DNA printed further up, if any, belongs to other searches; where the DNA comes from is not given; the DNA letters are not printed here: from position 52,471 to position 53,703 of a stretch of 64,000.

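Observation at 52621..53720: Minimal UBA3 (NEDD8 E1 catalytic subunit) without the C-terminal ubiquitin-fold domain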

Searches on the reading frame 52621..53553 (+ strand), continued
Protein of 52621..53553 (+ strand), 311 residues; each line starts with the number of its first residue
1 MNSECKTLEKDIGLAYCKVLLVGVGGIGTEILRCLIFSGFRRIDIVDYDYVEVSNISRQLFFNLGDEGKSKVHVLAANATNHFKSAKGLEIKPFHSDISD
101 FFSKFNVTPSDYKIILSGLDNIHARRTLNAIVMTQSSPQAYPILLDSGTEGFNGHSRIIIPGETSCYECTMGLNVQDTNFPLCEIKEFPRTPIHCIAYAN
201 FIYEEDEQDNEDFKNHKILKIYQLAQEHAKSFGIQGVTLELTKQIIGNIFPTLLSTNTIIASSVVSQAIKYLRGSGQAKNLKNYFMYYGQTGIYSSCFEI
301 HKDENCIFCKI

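Call 47: find_encoding_contigs(protein=P0004, flank=6000, max_places=2)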
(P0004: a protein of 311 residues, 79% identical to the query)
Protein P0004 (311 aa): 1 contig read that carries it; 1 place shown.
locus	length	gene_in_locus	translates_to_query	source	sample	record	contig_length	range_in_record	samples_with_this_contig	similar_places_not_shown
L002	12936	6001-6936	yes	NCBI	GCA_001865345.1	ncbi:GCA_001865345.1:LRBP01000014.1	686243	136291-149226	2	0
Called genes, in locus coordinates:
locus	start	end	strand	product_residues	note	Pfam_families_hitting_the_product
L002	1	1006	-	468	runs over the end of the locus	PF00465:Fe-ADH, PF13685:Fe-ADH_2 (faint), PF25137:ADH_Fe_C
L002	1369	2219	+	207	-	-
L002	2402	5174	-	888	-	PF00171:Aldedh, PF00465:Fe-ADH, PF13685:Fe-ADH_2, PF25137:ADH_Fe_C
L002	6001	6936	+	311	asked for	PF00899:ThiF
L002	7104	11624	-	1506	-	-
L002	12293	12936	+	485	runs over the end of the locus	-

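Call 63: find_homologous_proteins(query=A2, max_evalue=1e-30)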
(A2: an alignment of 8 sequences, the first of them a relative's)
Query A2 (8 sequences) (299 aa, profile of the alignment): 2101 proteins with E <= 1e-30 among 8000 candidates; the best 120 are listed.
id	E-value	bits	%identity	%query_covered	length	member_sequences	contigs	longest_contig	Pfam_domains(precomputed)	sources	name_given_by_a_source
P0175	4.2e-131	455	43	99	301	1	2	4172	PF00899.28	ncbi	-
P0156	5.9e-130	451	46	98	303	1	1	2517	PF00899.28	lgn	-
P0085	1.4e-129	450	100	100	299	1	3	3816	PF00899.28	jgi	jgi:ubiquitin-activating enzyme E1 C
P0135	7.5e-127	441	42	98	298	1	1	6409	PF00899.28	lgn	-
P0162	8.8e-127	440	41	98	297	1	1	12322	PF00899.28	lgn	-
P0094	8.8e-124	431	41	98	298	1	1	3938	PF00899.28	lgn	-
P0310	2.5e-123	429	67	98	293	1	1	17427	PF00899.28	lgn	-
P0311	2.9e-122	426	84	99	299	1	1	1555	PF00899.28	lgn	-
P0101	2.5e-121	423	46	98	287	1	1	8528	PF00899.28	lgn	-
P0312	1.0e-114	401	44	97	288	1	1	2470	PF00899.28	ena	-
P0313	2.2e-114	400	44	99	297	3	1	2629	PF00899.28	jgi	jgi:ubiquitin-activating enzyme E1 C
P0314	6.3e-111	388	44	98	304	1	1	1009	PF00899.28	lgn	-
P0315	1.2e-110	387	44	98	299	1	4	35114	PF00899.28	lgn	-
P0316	1.6e-90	321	38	98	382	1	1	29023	PF00899.28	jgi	jgi:ubiquitin-activating enzyme E1 C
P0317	2.8e-90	321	38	96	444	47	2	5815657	PF00899.28,PF08825.16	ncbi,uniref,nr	ncbi:NEDD8-activating enzyme E1 catalytic subunit [Colletotrichum sidae]|uniref:NEDD8-activating enz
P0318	4.8e-90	320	37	96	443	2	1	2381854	PF00899.28,PF08825.16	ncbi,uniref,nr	ncbi:NEDD8-activating enzyme E1 catalytic subunit [Colletotrichum chlorophyti]|uniref:NEDD8-activati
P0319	6.6e-90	319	37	95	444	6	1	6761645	PF00899.28,PF08825.16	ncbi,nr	ncbi:ThiF family protein [Colletotrichum graminicola]|nr:ThiF family protein [Colletotrichum gramini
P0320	3.9e-89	317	42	92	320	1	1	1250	PF00899.28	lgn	-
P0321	7.4e-89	316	37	96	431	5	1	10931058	PF00899.28,PF08825.16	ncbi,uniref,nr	ncbi:hypothetical protein MYCTH_2313559 [Thermothelomyces thermophilus ATCC 42464]|uniref:NEDD8-acti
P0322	2.6e-88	314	37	97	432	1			PF00899.28,PF08825.16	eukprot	eukprot:tig00000903_g5507.t1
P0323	4.5e-88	313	37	95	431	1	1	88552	PF00899.28,PF08825.16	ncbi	ncbi:hypothetical protein VTI28DRAFT_1206 [Corynascus sepedonium]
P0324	4.7e-88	313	37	95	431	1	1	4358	PF00899.28,PF08825.16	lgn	-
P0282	7.6e-88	313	38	97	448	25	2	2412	PF00899.28,PF08825.16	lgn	-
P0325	8.9e-88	312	36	97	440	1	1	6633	PF00899.28,PF08825.16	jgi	jgi:NEDD8-activating enzyme E1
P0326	1.1e-87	312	36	98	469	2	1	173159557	PF00899.28,PF08825.16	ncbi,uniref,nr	ncbi:NEDD8-activating enzyme E1 catalytic subunit isoform X1 [Heteronotia binoei]|uniref:NEDD8-activ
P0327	1.1e-87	312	38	96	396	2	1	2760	PF00899.28,PF08825.16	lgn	-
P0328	1.4e-87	312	39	92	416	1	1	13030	PF00899.28,PF08825.16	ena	-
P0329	1.7e-87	311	36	99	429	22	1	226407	PF00899.28,PF08825.16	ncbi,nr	ncbi:hypothetical protein DL768_002542 [Monosporascus sp. mg162]|nr:hypothetical protein DL768_00254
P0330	1.8e-87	311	36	97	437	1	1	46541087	PF00899.28,PF08825.16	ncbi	ncbi:hypothetical protein PMAYCL1PPCAC_12188, partial [Pristionchus mayeri]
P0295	2.8e-87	311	39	98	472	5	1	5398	PF00899.28,PF08825.16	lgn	-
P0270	3.1e-87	311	39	98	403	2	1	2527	PF00899.28,PF08825.16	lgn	-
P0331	3.9e-87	310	36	98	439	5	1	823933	PF00899.28,PF08825.16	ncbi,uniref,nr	ncbi:uncharacterized protein EAE97_009083 [Botrytis byssoidea]|uniref:NEDD8-activating enzyme E1 cat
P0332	4.3e-87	310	35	99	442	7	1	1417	PF00899.28,PF08825.16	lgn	-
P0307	4.4e-87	310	39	98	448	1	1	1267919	PF00899.28,PF08825.16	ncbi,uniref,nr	ncbi:NEDD8-activating enzyme E1 catalytic subunit [Cryptotermes secundus]|uniref:NEDD8-activating en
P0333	4.4e-87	310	37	96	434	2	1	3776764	PF00899.28,PF08825.16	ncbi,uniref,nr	ncbi:NEDD8 activating enzyme (UbaC) [Ophiocordyceps camponoti-floridani]|uniref:NEDD8-activating enz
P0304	4.8e-87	310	36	98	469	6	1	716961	PF00899.28,PF08825.16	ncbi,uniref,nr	ncbi:PREDICTED: NEDD8-activating enzyme E1 catalytic subunit isoform X1 [Gekko japonicus]|uniref:NED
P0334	5.3e-87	310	39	98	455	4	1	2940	PF00899.28,PF08825.16,PF14732.12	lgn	-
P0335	5.5e-87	310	37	99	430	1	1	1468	PF00899.28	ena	-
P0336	5.5e-87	310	34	97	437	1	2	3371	PF00899.28,PF08825.16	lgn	-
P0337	6.2e-87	310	38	97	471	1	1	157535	PF00899.28,PF08825.16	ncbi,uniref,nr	ncbi:NEDD8-activating enzyme E1 catalytic subunit [Zalerion maritima]|uniref:NEDD8-activating enzyme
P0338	6.3e-87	310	35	97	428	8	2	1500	PF00899.28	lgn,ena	-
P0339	6.9e-87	309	36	99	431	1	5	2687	PF00899.28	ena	-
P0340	6.9e-87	309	36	99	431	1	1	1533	PF00899.28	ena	-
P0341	7.2e-87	309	36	99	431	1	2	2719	PF00899.28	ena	-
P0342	8.5e-87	309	36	99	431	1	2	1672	PF00899.28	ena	-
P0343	8.8e-87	309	38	99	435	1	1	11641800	PF00899.28,PF08825.16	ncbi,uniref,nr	ncbi:unnamed protein product [Bursaphelenchus okinawaensis]|uniref:NEDD8-activating enzyme E1 cataly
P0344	9.3e-87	309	35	99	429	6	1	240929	PF00899.28,PF08825.16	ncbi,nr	ncbi:hypothetical protein M434DRAFT_395267 [Hypoxylon sp. CO27-5]|nr:hypothetical protein M434DRAFT_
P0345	9.6e-87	309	37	96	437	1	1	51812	PF00899.28,PF08825.16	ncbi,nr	ncbi:hypothetical protein CDD83_7825 [Cordyceps sp. RAO-2017]|nr:hypothetical protein CDD83_7825 [Co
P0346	9.7e-87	309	36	99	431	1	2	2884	PF00899.28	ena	-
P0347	9.7e-87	309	36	99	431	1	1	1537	PF00899.28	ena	-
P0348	1.0e-86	309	35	97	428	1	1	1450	PF00899.28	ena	-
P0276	1.1e-86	309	38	98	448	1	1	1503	PF00899.28,PF08825.16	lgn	-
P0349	1.2e-86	309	38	99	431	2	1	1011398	PF00899.28,PF08825.16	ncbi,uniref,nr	ncbi:uncharacterized protein JN550_003360 [Neoarthrinium moseri]|uniref:uncharacterized protein n=1 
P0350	1.2e-86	309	36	97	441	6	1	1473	PF00899.28,PF08825.16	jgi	-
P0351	1.2e-86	309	36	98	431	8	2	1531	PF00899.28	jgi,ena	-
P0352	1.4e-86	308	37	95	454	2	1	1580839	PF00899.28,PF08825.16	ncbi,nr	ncbi:hypothetical protein BGZ60DRAFT_403008 [Tricladium varicosporioides]|nr:hypothetical protein BG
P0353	1.5e-86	308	39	97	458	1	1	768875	PF00899.28,PF08825.16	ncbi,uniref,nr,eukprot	ncbi:NEDD8-activating enzyme E1 catalytic subunit [Porphyridium purpureum]|uniref:NEDD8-activating e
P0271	1.6e-86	308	37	98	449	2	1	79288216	PF00899.28,PF08825.16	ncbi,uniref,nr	ncbi:NEDD8-activating enzyme E1 catalytic subunit-like [Macrosteles quadrilineatus]|uniref:NEDD8-act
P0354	1.6e-86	308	36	99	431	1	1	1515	PF00899.28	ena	-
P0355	1.7e-86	308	36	97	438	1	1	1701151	PF00899.28,PF08825.16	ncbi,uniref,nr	ncbi:hypothetical protein BBK36DRAFT_1122482 [Trichoderma citrinoviride]|uniref:NEDD8-activating enz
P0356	1.7e-86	308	39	98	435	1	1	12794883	PF00899.28,PF08825.16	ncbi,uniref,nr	ncbi:unnamed protein product [Bursaphelenchus xylophilus]|uniref:NEDD8-activating enzyme E1 catalyti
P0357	1.7e-86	308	36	97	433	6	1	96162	PF00899.28,PF08825.16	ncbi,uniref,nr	ncbi:hypothetical protein DL546_001031 [Coniochaeta pulveracea]|uniref:NEDD8-activating enzyme E1 ca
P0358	2.0e-86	308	36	97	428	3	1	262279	PF00899.28,PF08825.16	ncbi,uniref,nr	ncbi:uba3 [Candida margitis]|uniref:uba3 n=1 Tax=Candida margitis TaxID=1775924 RepID=UPI0022265516|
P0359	2.1e-86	308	35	99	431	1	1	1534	PF00899.28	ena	-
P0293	2.3e-86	308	38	98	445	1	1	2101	PF00899.28,PF08825.16,PF14732.12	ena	-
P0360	2.3e-86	308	35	99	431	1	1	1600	PF00899.28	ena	-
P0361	2.4e-86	308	34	97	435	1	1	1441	PF00899.28,PF08825.16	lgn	-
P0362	2.5e-86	308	35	95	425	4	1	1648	PF00899.28,PF08825.16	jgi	-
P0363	3.0e-86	307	37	95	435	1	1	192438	PF00899.28,PF08825.16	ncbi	ncbi:putative NEDD8-activating enzyme E1 catalytic subunit [Rhypophila decipiens]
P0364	3.2e-86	307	36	98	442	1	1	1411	PF00899.28,PF08825.16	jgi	-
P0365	3.4e-86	307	35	99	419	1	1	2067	PF00899.28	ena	-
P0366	3.5e-86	307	36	97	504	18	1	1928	PF00899.28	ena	-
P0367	3.5e-86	307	37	100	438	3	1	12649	PF00899.28,PF08825.16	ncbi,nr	ncbi:NEDD8 activating enzyme [Dispira simplex]|nr:NEDD8 activating enzyme [Dispira simplex]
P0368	3.8e-86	307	37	95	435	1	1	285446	PF00899.28,PF08825.16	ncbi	ncbi:putative NEDD8-activating enzyme E1 catalytic subunit [Rhypophila sp. PSN 637]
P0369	3.8e-86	307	36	99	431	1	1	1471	PF00899.28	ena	-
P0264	3.8e-86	307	37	98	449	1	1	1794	PF00899.28,PF08825.16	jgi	-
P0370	4.6e-86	307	35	98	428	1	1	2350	PF00899.28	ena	-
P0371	4.6e-86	307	35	98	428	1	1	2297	PF00899.28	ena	-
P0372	4.6e-86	307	35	98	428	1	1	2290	PF00899.28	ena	-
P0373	4.6e-86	307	35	98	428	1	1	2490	PF00899.28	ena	-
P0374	4.6e-86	307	35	98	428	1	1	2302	PF00899.28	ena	-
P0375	4.6e-86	307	35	98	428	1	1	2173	PF00899.28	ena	-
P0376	4.7e-86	307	35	98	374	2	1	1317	PF00899.28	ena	-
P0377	4.7e-86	307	36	98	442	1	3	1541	PF00899.28,PF08825.16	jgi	-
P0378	4.8e-86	307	36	97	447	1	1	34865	PF00899.28,PF08825.16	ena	-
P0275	5.2e-86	307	38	98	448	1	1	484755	PF00899.28,PF08825.16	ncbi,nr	ncbi:NEDD8-activating enzyme E1 catalytic subunit [Blattella germanica]|nr:NEDD8-activating enzyme E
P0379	5.3e-86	307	32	99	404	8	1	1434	PF00899.28,PF08825.16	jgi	-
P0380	5.7e-86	306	34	98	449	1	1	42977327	PF00899.28,PF08825.16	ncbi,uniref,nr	ncbi:NEDD8-activating enzyme E1 catalytic subunit isoform X2 [Ochotona princeps]|uniref:NEDD8-activa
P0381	6.7e-86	306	36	99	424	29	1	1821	PF00899.28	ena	-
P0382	7.3e-86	306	35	98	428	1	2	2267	PF00899.28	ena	-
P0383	7.3e-86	306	35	98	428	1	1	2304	PF00899.28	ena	-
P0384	7.3e-86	306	35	98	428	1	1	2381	PF00899.28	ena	-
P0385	7.7e-86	306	37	97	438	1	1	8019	PF00899.28,PF08825.16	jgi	jgi:ubiquitin-activating enzyme E1 C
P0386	8.2e-86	306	36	95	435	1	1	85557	PF00899.28,PF08825.16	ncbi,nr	ncbi:hypothetical protein EG329_003503 [Mollisiaceae sp. DMI_Dod_QoI]|nr:hypothetical protein EG329_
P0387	9.2e-86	306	35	98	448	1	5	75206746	PF00899.28,PF08825.16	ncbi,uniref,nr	ncbi:NEDD8-activating enzyme E1 catalytic subunit isoform X4 [Ovis aries]|uniref:NEDD8-activating en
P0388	9.5e-86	306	35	98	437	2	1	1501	PF00899.28,PF08825.16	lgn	-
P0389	1.0e-85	306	37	97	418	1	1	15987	PF00899.28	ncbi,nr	ncbi:hypothetical protein BC828DRAFT_411263 [Blastocladiella britannica]|nr:hypothetical protein BC8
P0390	1.0e-85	306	36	98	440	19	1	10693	PF00899.28,PF08825.16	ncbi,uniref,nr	ncbi:unnamed protein product [Brugia pahangi]|uniref:NEDD8-activating enzyme E1 catalytic subunit n=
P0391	1.1e-85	306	37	97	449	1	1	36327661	PF00899.28,PF08825.16,PF14732.12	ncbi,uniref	ncbi:hypothetical protein AAG570_010788 [Ranatra chinensis]|uniref:NEDD8-activating enzyme E1 cataly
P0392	1.1e-85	306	36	97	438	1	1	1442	PF00899.28,PF08825.16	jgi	-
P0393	1.1e-85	306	36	97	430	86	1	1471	PF00899.28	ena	-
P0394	1.3e-85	305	35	98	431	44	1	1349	PF00899.28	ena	-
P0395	1.3e-85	305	36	97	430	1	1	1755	PF00899.28,PF08825.16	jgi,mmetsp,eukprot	mmetsp:Transcript_34942/g.77699 ORF Transcript_34942/g.77699 Transcript_34942/m.77699 type:complete 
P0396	1.3e-85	305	35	99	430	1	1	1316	PF00899.28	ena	-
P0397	1.3e-85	305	35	97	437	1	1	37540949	PF00899.28,PF08825.16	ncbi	ncbi:hypothetical protein PENTCL1PPCAC_11284, partial [Pristionchus entomophagus]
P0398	1.3e-85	305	38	96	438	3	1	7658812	PF00899.28,PF08825.16,PF14732.12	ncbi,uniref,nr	ncbi:uncharacterized protein B0T15DRAFT_519120 [Chaetomium strumarium]|uniref:NEDD8-activating enzym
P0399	1.4e-85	305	38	99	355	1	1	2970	PF00899.28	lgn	-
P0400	1.4e-85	305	35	96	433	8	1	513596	PF00899.28,PF08825.16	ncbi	ncbi:MAG: NEDD8 activating enzyme [Sporothrix thermara]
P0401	1.4e-85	305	37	97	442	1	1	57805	PF00899.28,PF08825.16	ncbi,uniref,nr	ncbi:unnamed protein product [Thelazia callipaeda]|uniref:NEDD8-activating enzyme E1 catalytic subun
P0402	1.4e-85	305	36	98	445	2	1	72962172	PF00899.28,PF08825.16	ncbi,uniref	ncbi:NEDD8-activating enzyme E1 catalytic subunit [Bacillus rossius redtenbacheri]|uniref:NEDD8-acti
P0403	1.4e-85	305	32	98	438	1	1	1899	PF00899.28,PF08825.16,PF14732.12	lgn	-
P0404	1.5e-85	305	36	95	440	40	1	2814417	PF00899.28,PF08825.16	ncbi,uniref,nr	ncbi:putative nedd8-activating enzyme e1 catalytic subunit protein [Botrytis fragariae]|uniref:NEDD8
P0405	1.5e-85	305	36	92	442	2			PF00899.28,PF08825.16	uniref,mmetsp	uniref:NEDD8-activating enzyme E1 catalytic subunit n=1 Tax=Timspurckia oligopyrenoides TaxID=708627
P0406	1.6e-85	305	36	98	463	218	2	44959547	PF00899.28,PF08825.16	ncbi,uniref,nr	ncbi:NEDD8-activating enzyme E1 catalytic subunit isoform X1 [Dipodomys merriami]|uniref:NEDD8-activ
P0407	1.7e-85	305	37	96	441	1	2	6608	PF00899.28,PF08825.16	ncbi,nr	ncbi:hypothetical protein HMI54_001519 [Coelomomyces lativittatus]|nr:hypothetical protein HMI56_000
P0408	1.9e-85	305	40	81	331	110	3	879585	PF00899.28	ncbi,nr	ncbi:ubiquitin-activating enzyme E1 C [Candida albicans P57072]|nr:ubiquitin-activating enzyme E1 C 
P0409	1.9e-85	305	37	97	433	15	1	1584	PF00899.28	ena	-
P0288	2.2e-85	305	38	99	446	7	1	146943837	PF00899.28,PF08825.16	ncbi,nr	ncbi:NEDD8-activating enzyme E1 catalytic subunit [Schistocerca piceifrons]|nr:NEDD8-activating enzy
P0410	2.3e-85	304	34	98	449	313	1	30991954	PF00899.28,PF08825.16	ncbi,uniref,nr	ncbi:NEDD8-activating enzyme E1 catalytic subunit isoform X2 [Sciurus carolinensis]|uniref:NEDD8-act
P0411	2.4e-85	304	37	95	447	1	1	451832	PF00899.28,PF08825.16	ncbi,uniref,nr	ncbi:hypothetical protein B2J93_252 [Marssonina coronariae]|uniref:NEDD8-activating enzyme E1 cataly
